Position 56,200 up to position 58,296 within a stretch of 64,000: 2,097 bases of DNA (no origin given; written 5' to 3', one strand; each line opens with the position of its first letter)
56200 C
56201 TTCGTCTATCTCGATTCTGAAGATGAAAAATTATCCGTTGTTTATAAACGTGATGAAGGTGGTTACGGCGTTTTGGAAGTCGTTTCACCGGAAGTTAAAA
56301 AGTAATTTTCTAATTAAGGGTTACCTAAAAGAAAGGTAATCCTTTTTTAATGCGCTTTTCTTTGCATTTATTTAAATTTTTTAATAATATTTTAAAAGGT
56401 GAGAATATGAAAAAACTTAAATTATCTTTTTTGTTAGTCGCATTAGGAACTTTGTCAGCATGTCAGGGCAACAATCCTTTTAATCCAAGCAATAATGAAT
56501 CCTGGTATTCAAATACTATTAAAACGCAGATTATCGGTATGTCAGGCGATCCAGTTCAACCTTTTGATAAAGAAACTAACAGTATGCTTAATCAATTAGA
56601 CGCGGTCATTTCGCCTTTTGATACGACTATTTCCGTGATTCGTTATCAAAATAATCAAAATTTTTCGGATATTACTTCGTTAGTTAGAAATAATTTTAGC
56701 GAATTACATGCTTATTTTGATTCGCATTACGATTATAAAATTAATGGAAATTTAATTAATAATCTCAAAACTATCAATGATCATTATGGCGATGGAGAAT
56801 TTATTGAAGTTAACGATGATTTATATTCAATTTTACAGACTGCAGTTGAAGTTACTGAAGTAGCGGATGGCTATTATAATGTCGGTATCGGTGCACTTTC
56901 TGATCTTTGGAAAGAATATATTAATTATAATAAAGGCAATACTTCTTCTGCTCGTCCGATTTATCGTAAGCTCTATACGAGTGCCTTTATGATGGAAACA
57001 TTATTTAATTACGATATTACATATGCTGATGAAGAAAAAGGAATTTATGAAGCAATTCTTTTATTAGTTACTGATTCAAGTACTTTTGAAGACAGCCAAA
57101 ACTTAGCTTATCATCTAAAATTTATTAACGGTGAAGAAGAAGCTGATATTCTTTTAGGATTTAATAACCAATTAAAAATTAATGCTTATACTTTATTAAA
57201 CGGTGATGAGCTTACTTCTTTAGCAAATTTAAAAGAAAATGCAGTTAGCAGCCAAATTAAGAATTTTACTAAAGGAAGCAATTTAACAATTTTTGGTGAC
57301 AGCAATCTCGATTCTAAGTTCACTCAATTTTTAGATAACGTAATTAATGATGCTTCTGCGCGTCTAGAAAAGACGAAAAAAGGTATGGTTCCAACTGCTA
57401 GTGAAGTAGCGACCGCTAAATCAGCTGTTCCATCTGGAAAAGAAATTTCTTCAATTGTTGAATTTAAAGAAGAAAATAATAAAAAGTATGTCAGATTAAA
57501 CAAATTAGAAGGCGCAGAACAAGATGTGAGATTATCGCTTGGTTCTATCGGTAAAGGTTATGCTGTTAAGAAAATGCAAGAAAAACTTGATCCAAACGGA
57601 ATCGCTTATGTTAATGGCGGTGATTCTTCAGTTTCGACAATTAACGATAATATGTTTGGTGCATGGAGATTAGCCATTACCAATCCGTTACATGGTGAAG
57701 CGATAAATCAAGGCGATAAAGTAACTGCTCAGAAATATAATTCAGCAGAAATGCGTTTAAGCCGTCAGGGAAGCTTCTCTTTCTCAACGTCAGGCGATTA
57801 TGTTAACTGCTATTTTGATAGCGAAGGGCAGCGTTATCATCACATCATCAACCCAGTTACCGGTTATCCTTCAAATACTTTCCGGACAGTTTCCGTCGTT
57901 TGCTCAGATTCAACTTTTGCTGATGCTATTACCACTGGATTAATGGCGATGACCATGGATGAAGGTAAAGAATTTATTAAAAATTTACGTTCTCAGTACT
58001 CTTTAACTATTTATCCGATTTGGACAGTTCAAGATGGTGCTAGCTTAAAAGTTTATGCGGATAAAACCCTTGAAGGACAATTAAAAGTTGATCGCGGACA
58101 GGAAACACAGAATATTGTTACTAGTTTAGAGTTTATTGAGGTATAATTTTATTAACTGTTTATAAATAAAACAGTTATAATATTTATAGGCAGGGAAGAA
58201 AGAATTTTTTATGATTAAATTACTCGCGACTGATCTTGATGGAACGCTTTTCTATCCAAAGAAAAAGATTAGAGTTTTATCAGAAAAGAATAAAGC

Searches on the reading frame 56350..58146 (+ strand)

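Call 69: search_protein_families(library=pfam, proteins=[window:56350-58146:+], max_evalue=0.00001)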
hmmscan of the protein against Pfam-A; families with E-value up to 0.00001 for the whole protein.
window:56350-58146:+ (598 aa): 1 family
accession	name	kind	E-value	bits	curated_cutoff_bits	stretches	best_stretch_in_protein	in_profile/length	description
PF02424.20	ApbE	-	5.9e-42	144.5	25.6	2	299-548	24-260/266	ApbE family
